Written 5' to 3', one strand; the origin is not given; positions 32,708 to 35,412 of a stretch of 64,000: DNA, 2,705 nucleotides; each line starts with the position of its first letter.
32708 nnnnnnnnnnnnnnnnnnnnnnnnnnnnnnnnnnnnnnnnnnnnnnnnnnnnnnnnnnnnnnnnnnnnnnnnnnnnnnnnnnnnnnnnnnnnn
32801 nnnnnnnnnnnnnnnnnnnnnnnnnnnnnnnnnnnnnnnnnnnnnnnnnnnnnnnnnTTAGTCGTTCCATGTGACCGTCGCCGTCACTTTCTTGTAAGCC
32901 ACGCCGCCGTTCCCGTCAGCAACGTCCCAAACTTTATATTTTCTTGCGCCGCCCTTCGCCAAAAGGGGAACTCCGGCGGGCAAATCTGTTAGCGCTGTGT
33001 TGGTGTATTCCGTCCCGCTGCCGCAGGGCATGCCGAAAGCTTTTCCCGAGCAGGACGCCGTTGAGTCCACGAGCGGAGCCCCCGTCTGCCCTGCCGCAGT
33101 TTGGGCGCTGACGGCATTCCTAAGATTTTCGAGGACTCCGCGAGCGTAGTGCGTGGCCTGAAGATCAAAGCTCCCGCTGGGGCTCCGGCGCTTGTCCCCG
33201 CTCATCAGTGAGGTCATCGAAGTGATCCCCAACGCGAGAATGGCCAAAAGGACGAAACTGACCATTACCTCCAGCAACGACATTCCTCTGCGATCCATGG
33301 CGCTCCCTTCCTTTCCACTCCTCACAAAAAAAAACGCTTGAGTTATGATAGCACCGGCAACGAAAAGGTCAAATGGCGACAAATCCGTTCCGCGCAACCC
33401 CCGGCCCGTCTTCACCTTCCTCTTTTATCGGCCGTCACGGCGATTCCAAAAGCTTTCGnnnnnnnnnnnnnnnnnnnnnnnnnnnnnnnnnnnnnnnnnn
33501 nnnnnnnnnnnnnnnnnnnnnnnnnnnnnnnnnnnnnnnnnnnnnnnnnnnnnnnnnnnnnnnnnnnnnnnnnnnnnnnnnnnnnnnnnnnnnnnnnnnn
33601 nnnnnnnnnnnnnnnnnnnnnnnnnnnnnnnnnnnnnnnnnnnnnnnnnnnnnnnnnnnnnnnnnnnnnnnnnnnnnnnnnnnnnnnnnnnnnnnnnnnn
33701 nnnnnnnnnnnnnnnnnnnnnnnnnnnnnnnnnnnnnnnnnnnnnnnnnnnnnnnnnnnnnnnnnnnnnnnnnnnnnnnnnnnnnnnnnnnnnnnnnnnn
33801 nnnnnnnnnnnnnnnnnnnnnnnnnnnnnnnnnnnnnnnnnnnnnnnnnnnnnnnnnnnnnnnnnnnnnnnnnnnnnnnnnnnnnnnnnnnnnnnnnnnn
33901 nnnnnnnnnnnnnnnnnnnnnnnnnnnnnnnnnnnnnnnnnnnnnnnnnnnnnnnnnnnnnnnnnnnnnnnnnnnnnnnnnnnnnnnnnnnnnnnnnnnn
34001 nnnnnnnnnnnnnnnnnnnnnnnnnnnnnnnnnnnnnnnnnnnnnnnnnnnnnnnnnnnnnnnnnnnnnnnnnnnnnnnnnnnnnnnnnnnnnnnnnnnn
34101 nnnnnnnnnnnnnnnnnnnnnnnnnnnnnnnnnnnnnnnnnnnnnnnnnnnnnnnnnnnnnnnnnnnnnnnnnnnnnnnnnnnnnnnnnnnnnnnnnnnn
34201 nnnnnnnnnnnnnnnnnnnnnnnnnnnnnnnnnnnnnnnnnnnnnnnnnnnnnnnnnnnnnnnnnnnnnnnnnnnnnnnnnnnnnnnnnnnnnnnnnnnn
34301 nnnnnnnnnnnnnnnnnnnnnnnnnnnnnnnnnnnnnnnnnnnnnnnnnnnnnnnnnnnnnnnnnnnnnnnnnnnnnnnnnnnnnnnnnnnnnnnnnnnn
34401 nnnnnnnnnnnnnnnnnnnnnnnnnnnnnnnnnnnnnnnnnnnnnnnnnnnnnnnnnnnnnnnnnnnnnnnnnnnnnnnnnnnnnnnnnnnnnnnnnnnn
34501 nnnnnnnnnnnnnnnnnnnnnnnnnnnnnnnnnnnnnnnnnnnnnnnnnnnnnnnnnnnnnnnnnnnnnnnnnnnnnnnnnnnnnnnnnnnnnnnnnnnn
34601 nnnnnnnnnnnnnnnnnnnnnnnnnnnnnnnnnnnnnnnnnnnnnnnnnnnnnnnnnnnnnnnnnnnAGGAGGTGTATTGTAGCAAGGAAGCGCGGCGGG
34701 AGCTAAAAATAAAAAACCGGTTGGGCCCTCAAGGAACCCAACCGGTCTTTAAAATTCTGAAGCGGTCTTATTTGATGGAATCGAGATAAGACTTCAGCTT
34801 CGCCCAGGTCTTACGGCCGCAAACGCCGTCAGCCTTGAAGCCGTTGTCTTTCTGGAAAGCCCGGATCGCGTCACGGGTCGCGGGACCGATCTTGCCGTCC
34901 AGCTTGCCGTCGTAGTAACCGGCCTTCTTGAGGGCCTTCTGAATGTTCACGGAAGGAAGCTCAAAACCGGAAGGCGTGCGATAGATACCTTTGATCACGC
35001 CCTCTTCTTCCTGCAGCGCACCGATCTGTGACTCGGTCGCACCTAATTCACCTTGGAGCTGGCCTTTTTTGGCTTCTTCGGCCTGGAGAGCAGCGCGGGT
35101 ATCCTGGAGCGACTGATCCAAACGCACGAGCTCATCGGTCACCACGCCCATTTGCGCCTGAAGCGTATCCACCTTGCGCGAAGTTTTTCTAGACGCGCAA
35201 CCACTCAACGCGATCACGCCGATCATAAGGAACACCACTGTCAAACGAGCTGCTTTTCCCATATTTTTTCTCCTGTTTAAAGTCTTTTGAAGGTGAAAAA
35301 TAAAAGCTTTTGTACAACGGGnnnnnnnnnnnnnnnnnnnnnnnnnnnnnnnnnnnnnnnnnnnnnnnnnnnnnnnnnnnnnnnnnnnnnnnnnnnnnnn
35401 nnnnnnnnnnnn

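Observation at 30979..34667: Pilin island: SpoIID/LytB-like protein, three minor pilins and two paralogous major pilins, without any assembly ATPase or platform genes nearby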

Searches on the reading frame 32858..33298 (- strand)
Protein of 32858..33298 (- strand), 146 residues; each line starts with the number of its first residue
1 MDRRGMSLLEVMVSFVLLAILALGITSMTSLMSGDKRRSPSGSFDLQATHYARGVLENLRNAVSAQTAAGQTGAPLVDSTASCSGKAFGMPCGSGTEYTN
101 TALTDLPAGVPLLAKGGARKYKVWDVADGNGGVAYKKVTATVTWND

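Call 50: search_protein_representatives(protein=window:32858-33298:-)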
Query: 146 residues. Proteins with E-value up to 0.001 (for the whole library): 57; up to 1e-10: 30; up to 1e-30: 2. The best 57 are listed.
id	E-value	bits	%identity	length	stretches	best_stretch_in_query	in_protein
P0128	2.6e-32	128.0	52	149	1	1-144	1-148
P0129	8.1e-32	126.4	54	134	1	6-146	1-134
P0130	1.2e-28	116.2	48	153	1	3-145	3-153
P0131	1.6e-28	115.7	48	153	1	1-145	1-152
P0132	8.6e-28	113.3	49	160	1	2-146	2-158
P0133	4.3e-27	111.0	50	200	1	1-146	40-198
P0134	6.6e-26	107.2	46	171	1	1-146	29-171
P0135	6.3e-22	94.3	48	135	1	1-145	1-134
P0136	1.4e-21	93.2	49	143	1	1-145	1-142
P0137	3.0e-21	92.1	44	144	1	1-146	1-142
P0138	3.4e-21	91.9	48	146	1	6-145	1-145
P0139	3.4e-20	88.7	51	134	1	1-146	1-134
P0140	3.2e-19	85.6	51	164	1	3-146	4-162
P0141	3.9e-19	85.3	49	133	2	9-85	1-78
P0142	5.5e-18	81.6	44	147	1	3-146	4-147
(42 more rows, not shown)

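Call 51: find_encoding_contigs(protein=P0128, flank=8000, max_places=2)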
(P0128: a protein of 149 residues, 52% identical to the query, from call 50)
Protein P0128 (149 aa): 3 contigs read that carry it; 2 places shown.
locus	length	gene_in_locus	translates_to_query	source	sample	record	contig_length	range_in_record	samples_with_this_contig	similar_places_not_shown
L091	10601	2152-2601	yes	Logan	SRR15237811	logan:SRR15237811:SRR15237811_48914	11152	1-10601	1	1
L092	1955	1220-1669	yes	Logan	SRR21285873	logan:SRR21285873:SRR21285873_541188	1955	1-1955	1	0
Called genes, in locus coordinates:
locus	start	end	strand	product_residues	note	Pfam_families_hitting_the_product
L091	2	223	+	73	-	?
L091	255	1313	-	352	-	PF04613:LpxD, PF21711:DCTN5 (faint), PF25084:LbH_EIF2B (weak), PF00132:Hexapep, PF25087:GMPPB_C (weak)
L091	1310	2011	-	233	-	PF13623:SurA_N_2, PF13624:SurA_N_3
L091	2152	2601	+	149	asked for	-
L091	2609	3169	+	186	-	PF07963:N_methyl (weak)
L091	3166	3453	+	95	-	-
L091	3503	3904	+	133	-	PF07963:N_methyl (faint)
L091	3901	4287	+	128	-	PF16732:ComP_DUS (weak)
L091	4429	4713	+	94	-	-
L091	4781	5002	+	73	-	-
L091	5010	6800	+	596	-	PF07581:Glug (faint)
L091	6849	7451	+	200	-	-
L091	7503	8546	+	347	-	PF13884:Peptidase_S74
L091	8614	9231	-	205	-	-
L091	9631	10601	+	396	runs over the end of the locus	PF00478:IMPDH, PF03060:NMO (faint), PF01070:FMN_dh, PF01645:Glu_synthase (weak)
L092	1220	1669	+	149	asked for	-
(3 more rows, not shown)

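Call 62: predict_structure(alignment_id=A2)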
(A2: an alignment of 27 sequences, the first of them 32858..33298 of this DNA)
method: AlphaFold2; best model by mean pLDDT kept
length: 146 residues; sequences in the alignment: 27
mean_pLDDT: 89.0   pTM: 0.67
mean pLDDT of the five models: 89.0, 88.6, 88.4, 87.4, 87.1
residues with pLDDT >= 90: 104; 70-90: 24; 50-70: 18; < 50: 0
segments of 3 or more residues with pLDDT < 50: none
pLDDT, mean of each block of 10 residues (from residue 1): 71 94 82 56 86 95 94 96 97 96 87 93 98 97 93
secondary structure, 60 per line:
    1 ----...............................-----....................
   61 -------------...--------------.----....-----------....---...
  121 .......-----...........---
elements in order: H5-35 H41-60 E96-99 H111-114 E118-127 E133-143

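Call 65: fold_search(model_id=the predicted structure, library=pdb)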
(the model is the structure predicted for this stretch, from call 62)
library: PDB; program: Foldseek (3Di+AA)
matches with E <= 10: 104; with E <= 0.001: 0
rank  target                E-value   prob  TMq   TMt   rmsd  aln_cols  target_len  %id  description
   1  5ohl_F                1.2e+00  0.03  0.12  0.17   8.5        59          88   14  K6-specific affimer bound to K6 diUb (released 2017-10-04)
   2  2qux_D                1.3e+00  0.03  0.14  0.16   6.1        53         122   21  PP7 coat protein dimer in complex with RNA hairpin (released 2007-12-18)
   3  2qux_M                1.3e+00  0.03  0.14  0.16   6.1        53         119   21  PP7 coat protein dimer in complex with RNA hairpin (released 2007-12-18)
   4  2qux_B                1.4e+00  0.03  0.15  0.17  12.1        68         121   22  PP7 coat protein dimer in complex with RNA hairpin (released 2007-12-18)
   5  2qux_A                1.4e+00  0.03  0.14  0.16   6.0        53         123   21  PP7 coat protein dimer in complex with RNA hairpin (released 2007-12-18)
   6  3qrd_C                1.5e+00  0.03  0.12  0.15  10.3        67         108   10  Crystal structure of L68V mutant of human cystatin C (released 2012-02-29)
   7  6yfi_B                1.5e+00  0.02  0.15  0.15  14.7        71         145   18  Bacteriophage EMS014 coat protein (released 2020-09-02)
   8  2qud_B                1.6e+00  0.03  0.15  0.17   5.5        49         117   20  PP7 Coat Protein Dimer (released 2007-12-18)
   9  5iva_B                1.7e+00  0.02  0.15  0.15   6.7        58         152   12  The LPS Transporter LptDE from Pseudomonas aeruginosa, core complex (released 2016-05-18)
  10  2qud_A                1.9e+00  0.02  0.14  0.16   5.8        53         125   21  PP7 Coat Protein Dimer (released 2007-12-18)
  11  9a1f_S                2.0e+00  0.03  0.19  0.15  16.8       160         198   16  Integrative structure of the XcpGHIJK pseudo pilus filament model of a type II secretion system (released 2021-06-18)
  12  2qux_H                2.0e+00  0.02  0.15  0.17   5.9        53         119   19  PP7 coat protein dimer in complex with RNA hairpin (released 2007-12-18)
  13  8zkh_A                2.1e+00  0.09  0.19  0.04   4.2        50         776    8  Structure of Polycystin-1/Polycystin-2 complex with phosphatidylglycerol-bound (released 2025-05-21)
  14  5tu7_A                2.1e+00  0.08  0.21  0.23   4.5        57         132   16  Crystal structure of Staphylococcus epidermidis Aap G511-spacer-G513 (consensus G5-spacer-consensus G5) (released 2016-12-21)
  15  7ksf                  2.6e+00  0.04  0.19  0.05   8.6        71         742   15  Crystal structure of Prototype Foamy Virus Protease-Reverse Transcriptase (native) (released 2021-08-11)
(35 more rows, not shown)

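Call 72: search_solved_structures(query=A2, max_evalue=1)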
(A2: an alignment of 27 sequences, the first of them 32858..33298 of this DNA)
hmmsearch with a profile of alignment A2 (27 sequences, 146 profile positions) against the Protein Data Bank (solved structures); distinct sequences matched with E-value up to 1: 6.
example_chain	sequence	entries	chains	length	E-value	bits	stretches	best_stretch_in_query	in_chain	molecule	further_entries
9lab_B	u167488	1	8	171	0.004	20.8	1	2-41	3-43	MSHA major pilin subunit MshA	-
9egp_A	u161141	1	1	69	0.2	15.3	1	2-46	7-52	Geopilin domain 1 protein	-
5wda_A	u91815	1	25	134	0.49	14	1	6-53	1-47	General secretion pathway protein G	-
7tgg_A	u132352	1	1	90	0.53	13.9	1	2-49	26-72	Geopilin domain 1 protein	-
8pfb_G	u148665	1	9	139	0.64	13.6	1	6-42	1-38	Type IV pilin PilE1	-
9knp_A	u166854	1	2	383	0.95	13.1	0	41-71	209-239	375aa long hypothetical alchol dehydrogenase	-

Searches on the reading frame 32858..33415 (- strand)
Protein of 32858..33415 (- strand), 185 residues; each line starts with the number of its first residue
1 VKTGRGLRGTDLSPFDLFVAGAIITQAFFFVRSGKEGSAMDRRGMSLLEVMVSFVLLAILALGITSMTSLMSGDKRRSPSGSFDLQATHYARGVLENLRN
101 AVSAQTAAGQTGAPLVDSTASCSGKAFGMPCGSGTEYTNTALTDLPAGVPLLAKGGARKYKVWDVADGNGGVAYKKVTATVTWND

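Call 4: search_protein_families(library=pfam, proteins=[window:32858-33415:-], max_evalue=0.1)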
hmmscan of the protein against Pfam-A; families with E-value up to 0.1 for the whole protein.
window:32858-33415:- (185 aa): 2 families
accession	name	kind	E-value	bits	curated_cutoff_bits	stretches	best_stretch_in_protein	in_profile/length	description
PF07963.17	N_methyl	-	1.6e-06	27.9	21.2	1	41-64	3-26/27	Prokaryotic N-terminal methylation motif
PF20520.3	Ac45-VOA1_TM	-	0.0061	16.7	25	1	51-72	12-33/39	V0 complex accessory subunit Ac45/VOA1 transmembrane domain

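Call 5: search_protein_families(library=ncbifam, proteins=[window:32858-33415:-], max_evalue=0.1)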
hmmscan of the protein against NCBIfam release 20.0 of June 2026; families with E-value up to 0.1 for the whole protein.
window:32858-33415:- (185 aa): 6 families
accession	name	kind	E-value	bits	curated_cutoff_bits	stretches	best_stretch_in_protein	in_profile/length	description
TIGR02523.1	type_IV_pilV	equivalog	3.1e-08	34.2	52.2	1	43-183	2-138/139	type IV pilus modification protein PilV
NF047828.1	T3SSXpsI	equivalog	0.0001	22.3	150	1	43-100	2-56/132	type II secretion system protein XpsI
TIGR02532.1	IV_pilin_GFxxxE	domain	0.00084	19.1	16.3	1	42-64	1-23/24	prepilin-type N-terminal cleavage/methylation domain-containing protein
NF037980.1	T2SS_GspK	equivalog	0.022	14.3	130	1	43-105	2-61/307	type II secretion system minor pseudopilin GspK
NF007848.0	PRK10557.1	equivalog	0.042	13.2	120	1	39-71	7-39/192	prepilin peptidase-dependent protein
NF041013.1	T4P_ComGE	equivalog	0.064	13.4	49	1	43-69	4-30/83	competence type IV pilus minor pilin ComGE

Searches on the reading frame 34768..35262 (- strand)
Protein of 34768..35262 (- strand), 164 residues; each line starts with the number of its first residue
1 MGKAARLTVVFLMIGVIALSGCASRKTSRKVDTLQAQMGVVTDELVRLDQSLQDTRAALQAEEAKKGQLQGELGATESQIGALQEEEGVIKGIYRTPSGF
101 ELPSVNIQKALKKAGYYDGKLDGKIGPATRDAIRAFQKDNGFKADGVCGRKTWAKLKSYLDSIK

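Call 4: search_protein_families(library=pfam, proteins=[window:34768-35262:-], max_evalue=0.1)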
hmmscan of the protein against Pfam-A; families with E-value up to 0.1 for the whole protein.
window:34768-35262:- (164 aa): 8 families
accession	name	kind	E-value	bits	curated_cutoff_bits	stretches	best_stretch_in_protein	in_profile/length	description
PF01471.23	PG_binding_1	-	8.5e-20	71.1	23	1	106-156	7-57/57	Putative peptidoglycan binding domain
PF08823.16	PG_binding_2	-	8.7e-06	26.4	21.1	1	106-154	20-68/74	Putative peptidoglycan binding domain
PF09374.15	PG_binding_3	-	5.8e-05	23.6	24.6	1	104-135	3-33/76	Predicted Peptidoglycan domain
PF14282.11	FlxA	-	0.0056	17.2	26.3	1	23-87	11-72/101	FlxA-like protein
PF25450.1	Rab11-FIP3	-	0.016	15.9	31.9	1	24-87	49-112/125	Rab11-FIP3-like domain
PF05859.17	Mis12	-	0.06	13.5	25.7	1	43-93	112-162/231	Mis12 protein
PF11559.13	ADIP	-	0.094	13.2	34.3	0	26-86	56-116/151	Afadin- and alpha -actinin-Binding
PF11123.14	DNA_Packaging_2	-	0.095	13.2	27.5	0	121-146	23-48/79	DNA packaging protein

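Call 5: search_protein_families(library=ncbifam, proteins=[window:34768-35262:-], max_evalue=0.1)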
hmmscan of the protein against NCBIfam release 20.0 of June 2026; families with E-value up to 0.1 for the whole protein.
window:34768-35262:- (164 aa): 14 families
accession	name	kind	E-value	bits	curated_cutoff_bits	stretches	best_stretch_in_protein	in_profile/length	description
TIGR02869.1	spore_SleB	equivalog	1.5e-13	51.1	236.5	1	105-156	17-68/201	spore cortex-lytic enzyme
TIGR03979.1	His_Ser_Rich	equivalog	7.3e-11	42.4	121.65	1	106-147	136-177/190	His-Xaa-Ser repeat protein HxsA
NF052335.1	PdgHdaseHSB129560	equivalog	2e-08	34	500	1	105-156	277-328/330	peptidoglycan hydrolase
NF052336.1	PdgHdaseHSB100310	equivalog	8.6e-08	31.9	500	1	103-156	260-313/316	peptidoglycan hydrolase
NF038080.1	PG_bind_siph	domain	1.4e-05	25.3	55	1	116-157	31-75/76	peptidoglycan-binding protein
NF004786.0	PRK06132.1-3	equivalog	1.7e-05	23.8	329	1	106-144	225-265/418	hypothetical protein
NF052377.1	lmo1851_S41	exception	0.00012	20.9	725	1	106-158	395-447/468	lmo1851 family serine protease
NF049872.2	cytotoxin_MakB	equivalog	0.0016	17.9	240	1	24-85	116-177/349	alpha-pore-forming cytotoxin subunit MakB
NF040598.1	Ala_zip_lipo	subfamily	0.0026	18.2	43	1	7-65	3-56/90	Lpp/OprI family alanine-zipper lipoprotein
NF005411.0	PRK06975.1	equivalog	0.015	13.7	414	1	8-94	328-411/660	fused uroporphyrinogen-III synthase HemD/membrane protein HemX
NF047481.1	lipo_LIC12587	subfamily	0.038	13.3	200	1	7-93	4-84/213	LIC12587 family lipoprotein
TIGR02747.1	TraV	equivalog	0.044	14.5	44.75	1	9-81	5-73/145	type IV conjugative transfer system lipoprotein TraV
TIGR04211.1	SH3_and_anchor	equivalog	0.076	12.6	65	0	28-77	72-121/198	TIGR04211 family SH3 domain-containing protein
NF008575.0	PRK11530.1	equivalog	0.094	12.1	158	0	6-50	4-52/183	hypothetical protein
